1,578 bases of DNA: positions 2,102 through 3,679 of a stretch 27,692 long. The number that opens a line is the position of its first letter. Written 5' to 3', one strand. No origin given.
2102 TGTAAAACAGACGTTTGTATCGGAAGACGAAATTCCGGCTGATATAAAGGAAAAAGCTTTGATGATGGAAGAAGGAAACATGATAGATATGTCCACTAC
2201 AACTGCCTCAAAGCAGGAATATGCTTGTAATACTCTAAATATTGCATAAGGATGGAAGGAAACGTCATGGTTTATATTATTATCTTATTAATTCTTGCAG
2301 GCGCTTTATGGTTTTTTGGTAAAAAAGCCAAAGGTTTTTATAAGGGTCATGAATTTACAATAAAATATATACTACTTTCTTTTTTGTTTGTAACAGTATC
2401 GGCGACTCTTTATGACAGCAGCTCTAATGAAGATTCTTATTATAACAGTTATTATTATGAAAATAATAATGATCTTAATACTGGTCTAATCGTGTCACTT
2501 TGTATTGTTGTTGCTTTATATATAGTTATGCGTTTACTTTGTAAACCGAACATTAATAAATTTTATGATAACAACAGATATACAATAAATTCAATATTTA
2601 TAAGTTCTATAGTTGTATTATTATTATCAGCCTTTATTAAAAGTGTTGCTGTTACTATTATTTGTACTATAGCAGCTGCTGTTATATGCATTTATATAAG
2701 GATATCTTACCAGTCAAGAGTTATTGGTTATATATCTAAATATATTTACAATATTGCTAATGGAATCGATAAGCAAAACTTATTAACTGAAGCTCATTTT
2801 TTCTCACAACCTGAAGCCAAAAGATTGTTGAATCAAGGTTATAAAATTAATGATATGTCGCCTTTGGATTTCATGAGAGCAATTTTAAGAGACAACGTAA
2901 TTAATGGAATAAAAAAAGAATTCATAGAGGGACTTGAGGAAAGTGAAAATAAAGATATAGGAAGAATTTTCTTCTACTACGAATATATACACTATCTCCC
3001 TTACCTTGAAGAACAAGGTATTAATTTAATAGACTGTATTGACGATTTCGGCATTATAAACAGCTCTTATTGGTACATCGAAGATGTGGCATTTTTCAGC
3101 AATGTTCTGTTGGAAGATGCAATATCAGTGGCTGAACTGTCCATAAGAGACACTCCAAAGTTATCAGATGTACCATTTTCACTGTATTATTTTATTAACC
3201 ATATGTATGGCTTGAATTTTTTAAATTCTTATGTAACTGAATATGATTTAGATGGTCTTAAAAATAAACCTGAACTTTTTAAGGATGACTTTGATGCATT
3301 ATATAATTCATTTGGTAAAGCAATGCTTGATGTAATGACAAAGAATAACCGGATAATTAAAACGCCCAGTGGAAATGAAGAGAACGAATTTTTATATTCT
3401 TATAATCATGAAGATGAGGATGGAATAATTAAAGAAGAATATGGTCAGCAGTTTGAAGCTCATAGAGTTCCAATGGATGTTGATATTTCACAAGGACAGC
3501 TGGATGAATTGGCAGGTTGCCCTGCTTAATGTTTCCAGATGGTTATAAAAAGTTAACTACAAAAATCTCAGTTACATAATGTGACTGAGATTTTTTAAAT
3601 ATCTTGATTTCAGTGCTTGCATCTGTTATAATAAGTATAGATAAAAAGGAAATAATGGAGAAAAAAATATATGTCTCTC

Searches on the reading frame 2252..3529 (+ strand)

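Call 44: search_protein_families(library=pfam, proteins=[window:2252-3529:+], max_evalue=0.01)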
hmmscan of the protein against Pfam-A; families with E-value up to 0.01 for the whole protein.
window:2252-3529:+ (425 aa): 1 family
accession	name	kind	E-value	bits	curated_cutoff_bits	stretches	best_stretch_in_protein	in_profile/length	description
PF05328.17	CybS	-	0.0012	19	27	1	98-172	24-98/133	CybS, succinate dehydrogenase cytochrome B small subunit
